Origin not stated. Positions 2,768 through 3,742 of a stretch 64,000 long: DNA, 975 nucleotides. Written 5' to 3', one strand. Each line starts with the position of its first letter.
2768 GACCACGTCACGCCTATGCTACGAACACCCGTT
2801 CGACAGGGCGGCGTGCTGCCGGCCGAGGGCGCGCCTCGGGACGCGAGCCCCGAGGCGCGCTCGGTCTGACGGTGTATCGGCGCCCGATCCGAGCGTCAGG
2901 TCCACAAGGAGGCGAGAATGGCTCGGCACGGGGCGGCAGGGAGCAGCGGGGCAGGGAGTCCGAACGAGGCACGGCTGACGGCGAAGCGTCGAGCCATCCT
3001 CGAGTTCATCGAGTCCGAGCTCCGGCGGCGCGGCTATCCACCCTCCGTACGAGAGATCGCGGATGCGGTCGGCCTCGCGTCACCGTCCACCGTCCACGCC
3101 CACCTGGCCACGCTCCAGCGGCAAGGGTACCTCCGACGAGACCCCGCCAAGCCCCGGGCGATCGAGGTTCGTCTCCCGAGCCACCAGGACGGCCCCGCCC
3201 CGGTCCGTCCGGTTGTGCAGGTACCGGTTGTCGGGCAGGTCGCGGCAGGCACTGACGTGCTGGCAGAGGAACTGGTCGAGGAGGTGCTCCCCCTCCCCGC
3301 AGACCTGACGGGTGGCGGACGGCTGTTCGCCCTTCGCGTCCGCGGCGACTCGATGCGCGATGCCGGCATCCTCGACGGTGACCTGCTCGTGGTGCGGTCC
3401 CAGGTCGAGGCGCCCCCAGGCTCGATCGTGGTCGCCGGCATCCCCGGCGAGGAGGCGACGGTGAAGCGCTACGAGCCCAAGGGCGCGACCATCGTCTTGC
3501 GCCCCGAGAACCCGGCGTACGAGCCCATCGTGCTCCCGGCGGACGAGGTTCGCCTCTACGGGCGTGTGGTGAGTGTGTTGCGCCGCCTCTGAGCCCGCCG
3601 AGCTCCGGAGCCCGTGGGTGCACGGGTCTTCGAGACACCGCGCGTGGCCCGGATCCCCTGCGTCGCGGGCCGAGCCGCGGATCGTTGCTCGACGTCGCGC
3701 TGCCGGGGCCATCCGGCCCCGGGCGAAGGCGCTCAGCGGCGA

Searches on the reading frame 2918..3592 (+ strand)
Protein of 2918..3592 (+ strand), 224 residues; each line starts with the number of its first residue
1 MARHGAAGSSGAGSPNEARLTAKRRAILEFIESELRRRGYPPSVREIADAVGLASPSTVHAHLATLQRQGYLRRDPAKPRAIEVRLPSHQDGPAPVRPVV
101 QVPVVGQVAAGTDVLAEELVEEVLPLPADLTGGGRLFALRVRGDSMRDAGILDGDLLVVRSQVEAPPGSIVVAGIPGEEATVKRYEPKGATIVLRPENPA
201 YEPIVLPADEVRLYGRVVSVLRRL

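Call 5: search_protein_families(library=pfam, proteins=[window:2918-3592:+], max_evalue=1)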
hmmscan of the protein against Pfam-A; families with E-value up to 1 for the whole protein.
window:2918-3592:+ (224 aa): 17 families
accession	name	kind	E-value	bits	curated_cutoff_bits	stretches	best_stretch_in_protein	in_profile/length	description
PF00717.28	Peptidase_S24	-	3.4e-30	104.6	23.3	1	103-218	1-116/116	Peptidase S24-like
PF01726.22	LexA_DNA_bind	-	2.7e-24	85.2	23.7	1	19-81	3-65/65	LexA DNA binding domain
PF09339.16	HTH_IclR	-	1.3e-08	34.9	22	1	40-76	17-52/52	IclR helix-turn-helix domain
PF12802.13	MarR_2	-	8.8e-05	23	27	1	36-76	15-56/61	MarR family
PF13412.12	HTH_24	-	0.00026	20.9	21.9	1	43-73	19-48/48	Winged helix-turn-helix DNA-binding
PF11740.13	KfrA_N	-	0.00063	20.9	26.1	1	34-77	11-54/113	Plasmid replication region DNA-binding N-term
PF01022.26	HTH_5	-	0.0025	18.1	22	1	41-72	15-45/47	Bacterial regulatory protein, arsR family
PF13545.12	HTH_Crp_2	-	0.0037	17.6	27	1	40-75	21-56/70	Crp-like helix-turn-helix domain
PF12840.13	HTH_20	-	0.0046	17.3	27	1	24-70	6-46/51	Helix-turn-helix domain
PF25212.1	HVO_A0114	-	0.0068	16.6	27.6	1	19-77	19-71/84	HVO_A0114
PF04703.18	FaeA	-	0.012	16.3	20.7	1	26-78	4-51/62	FaeA-like protein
PF08279.18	HTH_11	-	0.062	13.6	25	1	35-71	9-44/55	HTH domain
PF13463.12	HTH_27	-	0.067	13.9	22.2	1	20-77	1-53/68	Winged helix DNA-binding domain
PF13730.12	HTH_36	-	0.07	13.4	25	1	42-72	26-55/55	Helix-turn-helix domain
PF02514.21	CobN-Mg_chel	-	0.23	9.7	24.5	1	40-85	262-308/1090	CobN/Magnesium Chelatase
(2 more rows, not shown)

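Call 7: find_encoding_contigs(protein=window:2918-3592:+, flank=4000, max_places=6)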
Protein window:2918-3592:+ (224 aa): 23 contigs read that carry it; 6 places shown.
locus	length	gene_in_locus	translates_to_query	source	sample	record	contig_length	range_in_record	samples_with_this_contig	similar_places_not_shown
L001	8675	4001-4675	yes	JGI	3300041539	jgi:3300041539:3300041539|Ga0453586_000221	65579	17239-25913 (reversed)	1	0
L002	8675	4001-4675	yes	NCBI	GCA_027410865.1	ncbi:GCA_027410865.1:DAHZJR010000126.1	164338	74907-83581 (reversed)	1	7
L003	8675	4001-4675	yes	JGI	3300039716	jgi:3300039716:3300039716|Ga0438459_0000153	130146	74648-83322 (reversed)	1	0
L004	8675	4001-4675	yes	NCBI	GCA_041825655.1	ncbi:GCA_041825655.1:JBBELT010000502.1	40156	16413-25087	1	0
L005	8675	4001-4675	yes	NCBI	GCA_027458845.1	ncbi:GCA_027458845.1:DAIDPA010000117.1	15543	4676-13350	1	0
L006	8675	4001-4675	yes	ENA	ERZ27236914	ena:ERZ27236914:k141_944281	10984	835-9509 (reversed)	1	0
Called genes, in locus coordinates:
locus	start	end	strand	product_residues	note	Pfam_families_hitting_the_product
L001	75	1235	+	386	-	PF11258:DUF3048, PF17479:DUF3048_C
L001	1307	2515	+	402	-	PF00108:Thiolase_N, PF02803:Thiolase_C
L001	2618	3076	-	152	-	PF22811:Zn_ribbon_NrdR, PF03477:ATP-cone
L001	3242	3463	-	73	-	-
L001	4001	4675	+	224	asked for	PF01726:LexA_DNA_bind, PF09339:HTH_IclR, PF00717:Peptidase_S24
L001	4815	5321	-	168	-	PF00578:AhpC-TSA, PF08534:Redoxin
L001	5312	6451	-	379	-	PF04389:Peptidase_M28 (weak), PF01546:Peptidase_M20, PF07687:M20_dimer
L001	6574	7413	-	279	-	PF14805:THDPS_N_2, PF00132:Hexapep, PF14602:Hexapep_2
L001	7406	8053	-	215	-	PF00440:TetR_N, PF17932:TetR_C_24 (weak)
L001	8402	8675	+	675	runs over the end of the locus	PF03176:MMPL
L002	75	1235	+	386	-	PF11258:DUF3048, PF17479:DUF3048_C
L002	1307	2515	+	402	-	PF00108:Thiolase_N, PF02803:Thiolase_C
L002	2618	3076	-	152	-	PF22811:Zn_ribbon_NrdR, PF03477:ATP-cone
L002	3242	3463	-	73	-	-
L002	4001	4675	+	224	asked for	PF01726:LexA_DNA_bind, PF09339:HTH_IclR, PF00717:Peptidase_S24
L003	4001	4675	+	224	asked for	PF01726:LexA_DNA_bind, PF09339:HTH_IclR, PF00717:Peptidase_S24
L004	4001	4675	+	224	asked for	PF01726:LexA_DNA_bind, PF09339:HTH_IclR, PF00717:Peptidase_S24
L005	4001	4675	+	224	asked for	PF01726:LexA_DNA_bind, PF09339:HTH_IclR, PF00717:Peptidase_S24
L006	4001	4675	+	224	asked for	PF01726:LexA_DNA_bind, PF09339:HTH_IclR, PF00717:Peptidase_S24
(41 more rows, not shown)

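Call 10: find_related_loci(query=window:2918-3592:+, collection=genome_contigs, flank=3000)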
Query window:2918-3592:+ (224 aa) in genome_contigs; peptide patterns used: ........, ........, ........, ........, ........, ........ (x = any residue, [..] = any of these).
600 stretches matched a pattern (row limit reached: there are more); 176 encode a relative of the query (tblastn E <= 1e-3); the best 80 are kept; 80 distinct loci.
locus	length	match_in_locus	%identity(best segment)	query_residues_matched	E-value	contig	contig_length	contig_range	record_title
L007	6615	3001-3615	68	20-224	9e-85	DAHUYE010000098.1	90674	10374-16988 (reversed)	MAG TPA_asm: Actinobacteria bacterium isolate clean269 k141_411547, whole genome shotgun sequence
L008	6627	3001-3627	65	17-224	2e-82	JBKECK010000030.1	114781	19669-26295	MAG: Acidimicrobiales bacterium isolate VLC_048 k251_1150128, whole genome shotgun sequence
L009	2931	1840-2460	63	18-224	6e-79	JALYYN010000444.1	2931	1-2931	MAG: Actinomycetota bacterium isolate KAP bin40 SD1490-92_k127_1030721, whole genome shotgun sequence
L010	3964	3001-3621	64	18-224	2e-77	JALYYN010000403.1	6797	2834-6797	MAG: Actinomycetota bacterium isolate KAP bin40 SD1490-92_k127_1995906, whole genome shotgun sequence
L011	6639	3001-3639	62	21-224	3e-74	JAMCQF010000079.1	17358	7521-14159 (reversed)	MAG: Actinomycetota bacterium isolate FK_Sedi_A_Bin.55 NODE_7695_length_17358_cov_1.43207, whole genome shotgun sequence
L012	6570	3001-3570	57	14-206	3e-61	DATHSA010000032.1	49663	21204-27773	MAG TPA_asm: Acidimicrobiia bacterium isolate SMAG_U16039 k141_391890, whole genome shotgun sequence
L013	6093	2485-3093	48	20-224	3e-59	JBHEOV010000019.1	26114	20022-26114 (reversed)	MAG: Halanaerobium sp. isolate S6_bin.50.strict S6_NODE_19, whole genome shotgun sequence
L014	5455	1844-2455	54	20-224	7e-59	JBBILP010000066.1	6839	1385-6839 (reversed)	MAG: Actinomycetota bacterium isolate BQS170218_bin_211 NODE_8117_length_6839_cov_2.38021, whole genome shotgun sequence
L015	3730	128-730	50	16-223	3e-58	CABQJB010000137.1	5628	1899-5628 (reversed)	MAG TPA_asm: uncultured Megasphaera sp. isolate MGYG-HGUT-00612 genome assembly, contig: GUT_GENOME018684_137, whole gen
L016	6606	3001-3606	54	15-224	5e-58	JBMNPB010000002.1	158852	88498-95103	MAG: bacterium isolate SBF912SR1HQ0025 scaffold_181_c1, whole genome shotgun sequence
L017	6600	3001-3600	54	17-224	7e-58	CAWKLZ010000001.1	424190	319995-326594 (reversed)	MAG: uncultured Solirubrobacterales bacterium isolate MFD05442.bin.2.280 genome assembly, contig: contig_11384, whole ge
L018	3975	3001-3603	56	20-222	1e-57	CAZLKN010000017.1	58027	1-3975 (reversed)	MAG TPA_asm: uncultured Actinomycetes bacterium isolate SRP284430_co1_21 genome assembly, contig: NODE_148_length_58027_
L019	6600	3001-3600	53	17-224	2e-57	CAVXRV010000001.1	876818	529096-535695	MAG: uncultured Solirubrobacterales bacterium isolate MFD01721.bin.2.157 genome assembly, contig: contig_12496, whole ge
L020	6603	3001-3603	49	17-224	5e-57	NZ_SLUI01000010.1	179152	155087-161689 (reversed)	Anaerospora hongkongensis strain DSM 15969 Ga0310510_110, whole genome shotgun sequence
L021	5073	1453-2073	51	11-224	4e-56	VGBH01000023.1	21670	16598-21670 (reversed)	MAG: Actinomycetota bacterium isolate K_DeepCast_35m_m1_047 K_DeepCast_35m_m1_047_Ga0194129_10003532, whole genome shotg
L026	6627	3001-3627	46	19-224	5e-54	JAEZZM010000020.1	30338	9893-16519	MAG: Actinomycetes bacterium isolate OH_PFB_50 k127_1098394, whole genome shotgun sequence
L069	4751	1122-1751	46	19-224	2e-49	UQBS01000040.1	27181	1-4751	uncultured Coriobacteriaceae bacterium isolate UMGS124 genome assembly, contig: NODE_577_length_27181_cov_14.029013, who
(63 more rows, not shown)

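Call 15: search_protein_families(library=pfam, proteins=[L007:2405-2902:-, L008:1864-2709:-, L010:2478-2939:-, L011:2260-2736:-, L012:2490-2876:-, L014:1254-1697:-, L069:667-975:-], max_evalue=0.1)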
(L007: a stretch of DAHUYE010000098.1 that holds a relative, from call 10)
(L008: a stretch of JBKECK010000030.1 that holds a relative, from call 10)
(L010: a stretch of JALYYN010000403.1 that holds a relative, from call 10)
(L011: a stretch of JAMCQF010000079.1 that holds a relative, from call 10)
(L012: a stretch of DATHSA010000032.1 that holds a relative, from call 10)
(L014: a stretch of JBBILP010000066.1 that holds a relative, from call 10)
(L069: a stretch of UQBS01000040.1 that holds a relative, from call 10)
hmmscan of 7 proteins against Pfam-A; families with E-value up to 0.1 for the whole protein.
L007:2405-2902:- (165 aa): 1 family
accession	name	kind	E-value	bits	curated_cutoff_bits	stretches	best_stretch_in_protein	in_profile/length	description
PF01476.26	LysM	-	3e-07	30.7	20.9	1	119-135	1-17/43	LysM domain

L008:1864-2709:- (281 aa): 2 families
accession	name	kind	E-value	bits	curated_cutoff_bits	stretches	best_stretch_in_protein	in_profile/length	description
PF01476.26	LysM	-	0.0057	17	20.9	1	232-273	6-43/43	LysM domain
PF15915.11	BAT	-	0.052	13.8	25.8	1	218-264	92-138/156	GAF and HTH_10 associated domain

L010:2478-2939:- (153 aa): 1 family
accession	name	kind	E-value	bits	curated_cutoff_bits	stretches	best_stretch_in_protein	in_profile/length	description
PF01476.26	LysM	-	0.00093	19.5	20.9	1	105-118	1-14/43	LysM domain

L011:2260-2736:- (158 aa): 1 family
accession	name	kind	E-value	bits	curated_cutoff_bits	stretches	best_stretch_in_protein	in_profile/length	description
PF01476.26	LysM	-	3.5e-07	30.5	20.9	1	109-122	1-14/43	LysM domain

L012:2490-2876:- (128 aa): 1 family
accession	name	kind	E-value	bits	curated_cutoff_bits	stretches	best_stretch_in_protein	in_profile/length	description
PF01476.26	LysM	-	2.9e-11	43.6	20.9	1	77-126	1-43/43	LysM domain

L014:1254-1697:- (147 aa): 2 families
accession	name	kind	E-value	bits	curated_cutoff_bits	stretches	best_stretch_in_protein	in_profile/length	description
PF01476.26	LysM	-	1e-08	35.4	20.9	1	87-135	2-43/43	LysM domain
PF04932.20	Wzy_C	-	0.046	13.9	31.7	1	53-110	45-105/149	O-Antigen ligase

L069:667-975:- (102 aa): 1 family
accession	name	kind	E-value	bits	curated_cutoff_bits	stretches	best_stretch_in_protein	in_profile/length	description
PF01476.26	LysM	-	3.2e-07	30.6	20.9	1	53-100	3-43/43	LysM domain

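Call 18: find_homologous_proteins(query=window:2918-3589:+, max_evalue=1e-60)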
Query window:2918-3589:+ (224 aa): 7075 proteins with E <= 1e-60 among 8000 candidates; the best 120 are listed.
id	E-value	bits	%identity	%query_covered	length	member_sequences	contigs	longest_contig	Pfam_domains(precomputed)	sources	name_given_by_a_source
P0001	9.4e-135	465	100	100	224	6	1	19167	PF00717.29,PF09339.17,PF01726.23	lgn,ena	-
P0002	2.2e-115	402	91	95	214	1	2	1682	PF00717.29,PF09339.17,PF12802.14,PF01726.23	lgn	-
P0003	3.0e-115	401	89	98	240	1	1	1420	PF00717.29,PF09339.17,PF01726.23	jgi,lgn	jgi:repressor LexA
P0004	8.0e-84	299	71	92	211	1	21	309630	PF00717.29,PF09339.17,PF12802.14,PF01726.23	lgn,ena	-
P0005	1.2e-81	291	71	92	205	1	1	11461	PF13412.13,PF00717.29,PF09339.17,PF12802.14,PF01726.23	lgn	-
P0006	7.0e-81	289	66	98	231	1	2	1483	PF00717.29,PF09339.17,PF01726.23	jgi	jgi:repressor LexA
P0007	8.5e-81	289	65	99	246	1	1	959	PF00717.29,PF09339.17,PF01726.23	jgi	jgi:repressor LexA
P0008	2.4e-80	287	68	93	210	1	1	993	PF00717.29,PF09339.17,PF12802.14,PF01726.23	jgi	jgi:repressor LexA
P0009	2.4e-80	287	67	93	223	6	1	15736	PF00717.29,PF09339.17,PF01726.23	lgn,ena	-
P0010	2.6e-80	287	67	92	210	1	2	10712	PF00717.29,PF09339.17,PF01726.23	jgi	jgi:repressor LexA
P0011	3.3e-80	287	66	93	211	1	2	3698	PF00717.29,PF09339.17,PF01726.23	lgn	-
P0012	4.4e-80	286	69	92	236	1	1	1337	PF00717.29,PF09339.17,PF12802.14,PF01726.23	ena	-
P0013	6.6e-80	286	69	92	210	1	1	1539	PF00717.29,PF09339.17,PF12802.14,PF01726.23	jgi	-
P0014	6.9e-80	286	67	93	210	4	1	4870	PF00717.29,PF09339.17,PF01726.23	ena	-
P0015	8.2e-80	285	68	94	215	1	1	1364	PF00717.29,PF09339.17,PF01726.23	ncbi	-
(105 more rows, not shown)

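Call 19: find_encoding_contigs(protein=P0002, flank=3000, max_places=4)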
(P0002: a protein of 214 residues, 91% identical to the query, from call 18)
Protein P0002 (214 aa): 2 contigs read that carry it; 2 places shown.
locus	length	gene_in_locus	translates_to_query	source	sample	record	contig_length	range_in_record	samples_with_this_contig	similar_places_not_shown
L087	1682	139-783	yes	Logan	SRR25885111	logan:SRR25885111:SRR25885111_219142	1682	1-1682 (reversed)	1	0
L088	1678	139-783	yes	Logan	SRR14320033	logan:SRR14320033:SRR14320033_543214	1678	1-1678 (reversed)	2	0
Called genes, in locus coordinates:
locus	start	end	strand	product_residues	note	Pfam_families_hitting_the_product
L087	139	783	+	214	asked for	PF01726:LexA_DNA_bind, PF12802:MarR_2 (faint), PF09339:HTH_IclR, PF00717:Peptidase_S24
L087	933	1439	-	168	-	PF00578:AhpC-TSA, PF08534:Redoxin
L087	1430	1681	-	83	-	?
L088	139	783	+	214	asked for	PF01726:LexA_DNA_bind, PF12802:MarR_2 (faint), PF09339:HTH_IclR, PF00717:Peptidase_S24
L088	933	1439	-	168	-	PF00578:AhpC-TSA, PF08534:Redoxin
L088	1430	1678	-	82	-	?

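Call 20: find_encoding_contigs(protein=P0003, flank=3000, max_places=4)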
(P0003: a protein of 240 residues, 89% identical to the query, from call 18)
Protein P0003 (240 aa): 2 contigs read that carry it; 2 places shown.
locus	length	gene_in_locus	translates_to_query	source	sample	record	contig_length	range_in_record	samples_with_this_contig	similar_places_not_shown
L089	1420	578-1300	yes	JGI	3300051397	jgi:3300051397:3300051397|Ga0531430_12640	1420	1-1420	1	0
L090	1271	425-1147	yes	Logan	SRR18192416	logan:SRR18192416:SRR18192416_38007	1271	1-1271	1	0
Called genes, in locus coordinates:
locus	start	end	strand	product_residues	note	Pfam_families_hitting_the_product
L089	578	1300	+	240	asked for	PF01726:LexA_DNA_bind, PF09339:HTH_IclR, PF00717:Peptidase_S24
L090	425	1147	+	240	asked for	PF01726:LexA_DNA_bind, PF09339:HTH_IclR, PF00717:Peptidase_S24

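Call 21: find_encoding_contigs(protein=P0004, flank=3000, max_places=3)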
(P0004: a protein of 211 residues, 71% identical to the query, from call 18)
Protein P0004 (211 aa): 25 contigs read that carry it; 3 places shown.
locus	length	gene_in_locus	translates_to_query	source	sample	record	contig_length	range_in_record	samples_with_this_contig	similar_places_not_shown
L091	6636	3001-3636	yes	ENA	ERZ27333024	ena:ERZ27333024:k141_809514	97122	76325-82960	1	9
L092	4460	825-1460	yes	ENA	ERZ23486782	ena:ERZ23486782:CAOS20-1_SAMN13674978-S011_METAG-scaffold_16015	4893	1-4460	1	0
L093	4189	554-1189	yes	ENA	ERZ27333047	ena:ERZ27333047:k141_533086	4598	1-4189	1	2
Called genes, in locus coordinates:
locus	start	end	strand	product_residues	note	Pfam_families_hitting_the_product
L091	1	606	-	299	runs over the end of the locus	PF00561:Abhydrolase_1, PF01674:Lipase_2 (weak), PF05057:DUF676, PF02089:Palm_thioest (weak), PF12697:Abhydrolase_6, PF07819:PGAP1 (weak)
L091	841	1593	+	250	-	PF01872:RibD_C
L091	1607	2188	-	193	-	PF22811:Zn_ribbon_NrdR, PF03477:ATP-cone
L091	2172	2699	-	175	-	-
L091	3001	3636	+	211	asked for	PF01726:LexA_DNA_bind, PF12802:MarR_2 (weak), PF09339:HTH_IclR, PF00717:Peptidase_S24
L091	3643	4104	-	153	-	PF00578:AhpC-TSA, PF08534:Redoxin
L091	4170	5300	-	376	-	PF01546:Peptidase_M20, PF07687:M20_dimer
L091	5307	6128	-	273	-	PF14805:THDPS_N_2, PF25084:LbH_EIF2B (faint), PF00132:Hexapep (weak), PF14602:Hexapep_2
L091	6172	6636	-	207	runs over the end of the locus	-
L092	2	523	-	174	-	?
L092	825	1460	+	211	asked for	PF01726:LexA_DNA_bind, PF12802:MarR_2 (weak), PF09339:HTH_IclR, PF00717:Peptidase_S24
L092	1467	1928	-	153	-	PF00578:AhpC-TSA, PF08534:Redoxin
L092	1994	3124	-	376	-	PF01546:Peptidase_M20, PF07687:M20_dimer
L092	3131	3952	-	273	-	PF14805:THDPS_N_2, PF25084:LbH_EIF2B (faint), PF00132:Hexapep (weak), PF14602:Hexapep_2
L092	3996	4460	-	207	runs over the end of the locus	-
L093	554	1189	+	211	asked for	PF01726:LexA_DNA_bind, PF12802:MarR_2 (weak), PF09339:HTH_IclR, PF00717:Peptidase_S24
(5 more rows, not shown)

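Call 22: find_encoding_contigs(protein=P0005, flank=3000, max_places=3)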
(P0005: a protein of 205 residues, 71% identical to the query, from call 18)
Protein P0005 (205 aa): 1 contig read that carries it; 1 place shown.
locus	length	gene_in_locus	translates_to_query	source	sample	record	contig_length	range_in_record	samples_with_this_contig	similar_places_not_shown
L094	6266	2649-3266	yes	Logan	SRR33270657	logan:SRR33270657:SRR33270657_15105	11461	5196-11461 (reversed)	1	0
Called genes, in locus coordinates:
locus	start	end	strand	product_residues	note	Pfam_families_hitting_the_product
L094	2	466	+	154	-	?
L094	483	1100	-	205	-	PF01903:CbiX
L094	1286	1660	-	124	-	PF03477:ATP-cone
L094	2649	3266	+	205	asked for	PF01726:LexA_DNA_bind, PF09339:HTH_IclR, PF12802:MarR_2 (weak), PF13412:HTH_24 (faint), PF00717:Peptidase_S24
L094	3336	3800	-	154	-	PF00578:AhpC-TSA, PF08534:Redoxin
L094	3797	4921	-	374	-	PF01546:Peptidase_M20, PF07687:M20_dimer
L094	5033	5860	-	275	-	PF14805:THDPS_N_2, PF00132:Hexapep (weak), PF14602:Hexapep_2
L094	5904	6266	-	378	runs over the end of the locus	PF00155:Aminotran_1_2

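Call 71: search_protein_families(library=ncbifam, proteins=[L094:1951-2343:-, L091:2175-2699:-], max_evalue=1)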
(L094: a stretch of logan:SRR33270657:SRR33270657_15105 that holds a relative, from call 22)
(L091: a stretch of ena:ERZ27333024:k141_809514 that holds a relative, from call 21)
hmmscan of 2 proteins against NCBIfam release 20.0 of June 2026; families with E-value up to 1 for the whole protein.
L094:1951-2343:- (131 aa): 5 families
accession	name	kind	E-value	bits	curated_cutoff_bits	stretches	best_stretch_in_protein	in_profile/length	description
TIGR02899.1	spore_safA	subfamily_domain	1.9e-05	24.5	67.85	1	84-128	1-43/44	SafA/ExsA family spore coat assembly protein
NF010723.1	PRK14125.1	equivalog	9.4e-05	22.3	60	1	81-128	34-85/87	cell division suppressor protein YneA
NF012230.0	LWXIA_domain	equivalog_domain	0.03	14.4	33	1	81-96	4-19/74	LWXIA domain-containing protein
NF008399.0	PRK11198.1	equivalog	0.062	13.7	134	1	75-129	91-147/149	peptidoglycan-binding protein LysM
NF008050.0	PRK10783.1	equivalog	0.13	10.6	508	1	75-127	339-387/457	murein transglycosylase D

L091:2175-2699:- (175 aa): 5 families
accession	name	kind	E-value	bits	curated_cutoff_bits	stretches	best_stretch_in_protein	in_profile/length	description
NF052259.1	SCO2584_fam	equivalog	0.0059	17.3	80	1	44-99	103-158/204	SCO2584 family spore wall biosynthesis protein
NF046005.2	near_gluc_PtsG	equivalog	0.081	13.2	45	1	72-100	53-81/85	MPN207a family PTS transporter accessory protein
NF010723.1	PRK14125.1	equivalog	0.084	12.8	60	1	126-143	36-53/87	cell division suppressor protein YneA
TIGR02899.1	spore_safA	subfamily_domain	0.13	12.2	67.85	1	127-139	1-13/44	SafA/ExsA family spore coat assembly protein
NF049861.1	SCO2400_fam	subfamily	0.18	12.4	55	1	42-99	57-115/136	SCO2400 family protein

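Call 75: search_protein_families(library=pfam, proteins=[L026:2388-2807:-], max_evalue=0.01)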
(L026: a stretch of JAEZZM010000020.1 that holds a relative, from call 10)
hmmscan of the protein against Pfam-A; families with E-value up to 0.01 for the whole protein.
L026:2388-2807:- (139 aa): 0 families
